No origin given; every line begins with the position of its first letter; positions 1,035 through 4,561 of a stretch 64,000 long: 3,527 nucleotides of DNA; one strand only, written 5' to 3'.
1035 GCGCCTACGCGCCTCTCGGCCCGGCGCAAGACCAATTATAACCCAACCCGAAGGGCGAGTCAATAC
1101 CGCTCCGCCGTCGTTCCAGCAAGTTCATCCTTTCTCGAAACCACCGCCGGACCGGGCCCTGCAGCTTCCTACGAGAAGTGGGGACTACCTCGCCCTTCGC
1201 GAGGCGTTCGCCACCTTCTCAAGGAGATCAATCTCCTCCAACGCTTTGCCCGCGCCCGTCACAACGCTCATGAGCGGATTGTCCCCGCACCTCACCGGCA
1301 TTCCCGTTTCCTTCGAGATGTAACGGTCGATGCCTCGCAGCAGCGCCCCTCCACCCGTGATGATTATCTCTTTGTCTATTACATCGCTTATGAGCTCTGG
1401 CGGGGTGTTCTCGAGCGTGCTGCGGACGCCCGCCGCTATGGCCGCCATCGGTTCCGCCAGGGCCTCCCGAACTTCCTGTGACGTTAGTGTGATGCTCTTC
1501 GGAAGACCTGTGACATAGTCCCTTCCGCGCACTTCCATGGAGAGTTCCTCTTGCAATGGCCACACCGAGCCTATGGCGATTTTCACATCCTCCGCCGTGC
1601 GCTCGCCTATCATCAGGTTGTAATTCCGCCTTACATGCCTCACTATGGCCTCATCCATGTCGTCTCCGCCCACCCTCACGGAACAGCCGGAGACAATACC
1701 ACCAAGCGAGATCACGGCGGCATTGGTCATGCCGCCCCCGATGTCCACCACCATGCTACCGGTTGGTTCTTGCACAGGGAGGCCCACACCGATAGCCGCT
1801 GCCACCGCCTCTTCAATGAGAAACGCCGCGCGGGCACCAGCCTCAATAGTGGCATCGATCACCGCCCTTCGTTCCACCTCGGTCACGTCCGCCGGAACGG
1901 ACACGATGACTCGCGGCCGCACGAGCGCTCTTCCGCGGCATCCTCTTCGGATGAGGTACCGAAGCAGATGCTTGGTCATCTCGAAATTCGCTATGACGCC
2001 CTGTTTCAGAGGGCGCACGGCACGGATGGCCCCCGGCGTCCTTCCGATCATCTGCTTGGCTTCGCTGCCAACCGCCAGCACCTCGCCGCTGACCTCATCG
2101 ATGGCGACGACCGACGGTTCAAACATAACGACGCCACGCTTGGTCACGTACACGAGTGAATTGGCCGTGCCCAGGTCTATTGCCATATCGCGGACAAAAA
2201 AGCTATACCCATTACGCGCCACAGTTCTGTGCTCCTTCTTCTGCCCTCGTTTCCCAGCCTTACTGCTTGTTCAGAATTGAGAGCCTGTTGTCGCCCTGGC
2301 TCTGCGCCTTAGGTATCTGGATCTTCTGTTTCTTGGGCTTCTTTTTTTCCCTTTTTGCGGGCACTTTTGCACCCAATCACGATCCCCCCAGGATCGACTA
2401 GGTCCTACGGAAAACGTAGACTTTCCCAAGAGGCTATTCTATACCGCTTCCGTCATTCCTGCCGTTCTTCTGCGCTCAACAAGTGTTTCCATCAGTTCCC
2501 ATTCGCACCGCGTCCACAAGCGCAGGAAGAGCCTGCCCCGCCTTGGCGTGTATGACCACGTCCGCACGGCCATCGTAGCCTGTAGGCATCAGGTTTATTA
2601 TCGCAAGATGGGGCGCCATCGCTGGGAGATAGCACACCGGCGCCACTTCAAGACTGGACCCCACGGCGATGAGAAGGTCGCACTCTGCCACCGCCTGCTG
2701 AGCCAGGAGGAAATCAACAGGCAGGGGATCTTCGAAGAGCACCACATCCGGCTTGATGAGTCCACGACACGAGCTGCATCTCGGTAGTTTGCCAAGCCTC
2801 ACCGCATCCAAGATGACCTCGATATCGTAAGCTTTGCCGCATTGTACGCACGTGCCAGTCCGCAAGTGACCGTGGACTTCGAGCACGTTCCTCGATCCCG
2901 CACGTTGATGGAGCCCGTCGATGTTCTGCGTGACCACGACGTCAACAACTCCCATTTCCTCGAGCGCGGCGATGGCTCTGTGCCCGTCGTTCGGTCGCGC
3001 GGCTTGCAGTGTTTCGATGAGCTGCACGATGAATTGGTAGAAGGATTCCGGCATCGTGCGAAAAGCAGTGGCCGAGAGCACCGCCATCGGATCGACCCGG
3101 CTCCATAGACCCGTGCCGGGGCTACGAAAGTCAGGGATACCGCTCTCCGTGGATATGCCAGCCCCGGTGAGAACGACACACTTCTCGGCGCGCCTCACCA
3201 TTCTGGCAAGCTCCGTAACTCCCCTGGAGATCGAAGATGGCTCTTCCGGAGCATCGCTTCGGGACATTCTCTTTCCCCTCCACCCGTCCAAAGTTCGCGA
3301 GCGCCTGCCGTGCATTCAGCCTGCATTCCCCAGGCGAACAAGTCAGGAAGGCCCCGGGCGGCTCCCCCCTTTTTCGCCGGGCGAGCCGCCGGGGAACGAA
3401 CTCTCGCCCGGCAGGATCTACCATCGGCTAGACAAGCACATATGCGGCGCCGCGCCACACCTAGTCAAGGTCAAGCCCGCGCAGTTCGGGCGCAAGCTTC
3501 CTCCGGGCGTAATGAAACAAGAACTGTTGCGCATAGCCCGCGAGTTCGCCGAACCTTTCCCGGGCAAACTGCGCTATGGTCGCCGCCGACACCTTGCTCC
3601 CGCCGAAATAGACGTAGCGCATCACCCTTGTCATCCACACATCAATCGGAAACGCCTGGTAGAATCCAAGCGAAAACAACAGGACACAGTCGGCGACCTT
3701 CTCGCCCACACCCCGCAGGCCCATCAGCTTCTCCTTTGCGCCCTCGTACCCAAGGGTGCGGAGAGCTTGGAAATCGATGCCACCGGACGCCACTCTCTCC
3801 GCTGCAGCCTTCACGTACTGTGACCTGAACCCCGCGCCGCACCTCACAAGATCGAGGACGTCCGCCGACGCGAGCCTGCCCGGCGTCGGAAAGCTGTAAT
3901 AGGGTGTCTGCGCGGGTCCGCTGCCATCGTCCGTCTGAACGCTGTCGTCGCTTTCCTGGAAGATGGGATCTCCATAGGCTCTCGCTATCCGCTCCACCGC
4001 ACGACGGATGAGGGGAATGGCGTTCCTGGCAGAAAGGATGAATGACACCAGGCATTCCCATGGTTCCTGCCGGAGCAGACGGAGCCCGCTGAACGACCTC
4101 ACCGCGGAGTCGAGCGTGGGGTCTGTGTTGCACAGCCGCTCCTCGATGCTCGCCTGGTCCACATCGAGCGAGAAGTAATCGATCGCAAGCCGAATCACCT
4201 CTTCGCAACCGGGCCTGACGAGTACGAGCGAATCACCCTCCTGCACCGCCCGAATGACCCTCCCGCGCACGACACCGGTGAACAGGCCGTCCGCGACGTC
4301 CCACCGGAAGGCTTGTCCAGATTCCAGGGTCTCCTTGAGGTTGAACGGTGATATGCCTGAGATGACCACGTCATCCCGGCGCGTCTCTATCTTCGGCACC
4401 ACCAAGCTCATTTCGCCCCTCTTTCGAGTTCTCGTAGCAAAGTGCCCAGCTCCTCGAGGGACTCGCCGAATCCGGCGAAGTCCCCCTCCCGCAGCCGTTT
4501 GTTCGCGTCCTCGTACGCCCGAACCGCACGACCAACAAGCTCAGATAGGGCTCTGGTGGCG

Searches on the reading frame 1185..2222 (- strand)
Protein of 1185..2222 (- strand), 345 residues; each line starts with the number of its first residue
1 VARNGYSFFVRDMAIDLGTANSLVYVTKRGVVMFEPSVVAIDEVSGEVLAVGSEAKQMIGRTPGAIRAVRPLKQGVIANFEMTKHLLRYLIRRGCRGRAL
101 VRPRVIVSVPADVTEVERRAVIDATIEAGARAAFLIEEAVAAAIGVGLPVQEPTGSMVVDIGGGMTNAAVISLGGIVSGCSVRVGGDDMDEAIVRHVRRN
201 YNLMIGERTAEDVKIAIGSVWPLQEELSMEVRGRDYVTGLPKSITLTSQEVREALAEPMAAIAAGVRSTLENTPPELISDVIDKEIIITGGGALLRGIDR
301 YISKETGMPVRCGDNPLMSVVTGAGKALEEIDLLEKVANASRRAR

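Call 82: search_protein_families(library=ncbifam, proteins=[window:1185-2222:-], max_evalue=1e-10)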
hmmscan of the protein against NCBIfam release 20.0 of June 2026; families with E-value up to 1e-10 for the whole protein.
window:1185-2222:- (345 aa): 9 families
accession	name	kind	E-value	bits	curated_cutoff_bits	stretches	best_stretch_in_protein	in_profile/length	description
NF010539.0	PRK13927.1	subfamily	2.8e-142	473.6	293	1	7-338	3-336/339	rod shape-determining protein MreB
TIGR00904.1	mreB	subfamily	6.5e-136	452.8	365.75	1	9-335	1-333/334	MreB/Mrl family cell shape determining protein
NF010540.1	PRK13929.1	exception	1.5e-122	408.8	515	1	9-336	3-332/334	rod-share determining protein MreBH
NF040964.1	MamK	subfamily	2.2e-20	73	400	1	14-327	4-318/335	MamK family actin-like protein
NF053558.1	BeeR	equivalog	8.5e-18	64.5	530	1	15-304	5-306/349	BeeR family actin-like protein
TIGR01991.1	HscA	equivalog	1.2e-17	63.7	708.55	1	73-316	101-347/600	Fe-S protein assembly chaperone HscA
NF003520.0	PRK05183.1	subfamily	3.5e-15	55.5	620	1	73-309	121-360/621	Fe-S protein assembly chaperone HscA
TIGR01174.1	ftsA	equivalog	7.7e-15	54.8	175.85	1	119-315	161-347/371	cell division protein FtsA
NF009947.0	PRK13411.1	equivalog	2.1e-11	42.6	1002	0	105-203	136-240/662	molecular chaperone DnaK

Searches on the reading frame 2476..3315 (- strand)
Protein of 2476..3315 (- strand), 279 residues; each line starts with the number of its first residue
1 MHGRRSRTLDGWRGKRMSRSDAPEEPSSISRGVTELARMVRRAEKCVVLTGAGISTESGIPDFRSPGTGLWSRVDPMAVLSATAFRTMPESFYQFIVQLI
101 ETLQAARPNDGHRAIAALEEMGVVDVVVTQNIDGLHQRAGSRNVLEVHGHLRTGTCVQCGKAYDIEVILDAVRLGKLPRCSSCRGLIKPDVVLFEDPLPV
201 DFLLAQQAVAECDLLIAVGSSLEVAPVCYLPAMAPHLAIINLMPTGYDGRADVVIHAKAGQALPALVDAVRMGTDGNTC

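Call 82: search_protein_families(library=ncbifam, proteins=[window:2476-3315:-], max_evalue=1e-10)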
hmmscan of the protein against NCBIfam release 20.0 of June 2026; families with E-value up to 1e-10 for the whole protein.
window:2476-3315:- (279 aa): 7 families
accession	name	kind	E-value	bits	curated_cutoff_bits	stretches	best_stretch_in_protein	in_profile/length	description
NF001753.0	PRK00481.1-3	subfamily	7.3e-79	264.3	243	1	34-271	4-248/252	NAD-dependent protein deacylase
NF040867.1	prot_deacyl_CobB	equivalog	1.1e-75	254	320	1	35-270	2-242/242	NAD-dependent protein deacetylase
NF001754.0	PRK00481.1-4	equivalog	5.3e-63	212.4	252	1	33-265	5-239/244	NAD-dependent protein deacylase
NF001752.0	PRK00481.1-1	equivalog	7.8e-60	202.4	221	1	33-262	4-235/242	NAD-dependent protein deacylase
NF010736.0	PRK14138.1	equivalog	1.4e-58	198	395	1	35-255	3-226/244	NAD-dependent deacetylase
NF003738.0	PRK05333.1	equivalog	4e-46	157.3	305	1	32-164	15-146/295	NAD-dependent protein deacetylase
NF001755.0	PRK00481.1-5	equivalog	2.8e-29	101.9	318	1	44-268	41-267/278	Sir2 family NAD+-dependent deacetylase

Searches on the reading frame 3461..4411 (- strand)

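Call 6: search_protein_families(library=pfam, proteins=[window:3461-4411:-])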
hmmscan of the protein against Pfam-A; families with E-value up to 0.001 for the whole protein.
window:3461-4411:- (316 aa): 2 families
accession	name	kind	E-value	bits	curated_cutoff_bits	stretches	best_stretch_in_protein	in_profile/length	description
PF07934.18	OGG_N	-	1.3e-19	70.9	23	1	21-121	7-115/115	8-oxoguanine DNA glycosylase, N-terminal domain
PF00730.31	HhH-GPD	-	2.8e-07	31.3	26.2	1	122-280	1-99/108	HhH-GPD superfamily base excision DNA repair protein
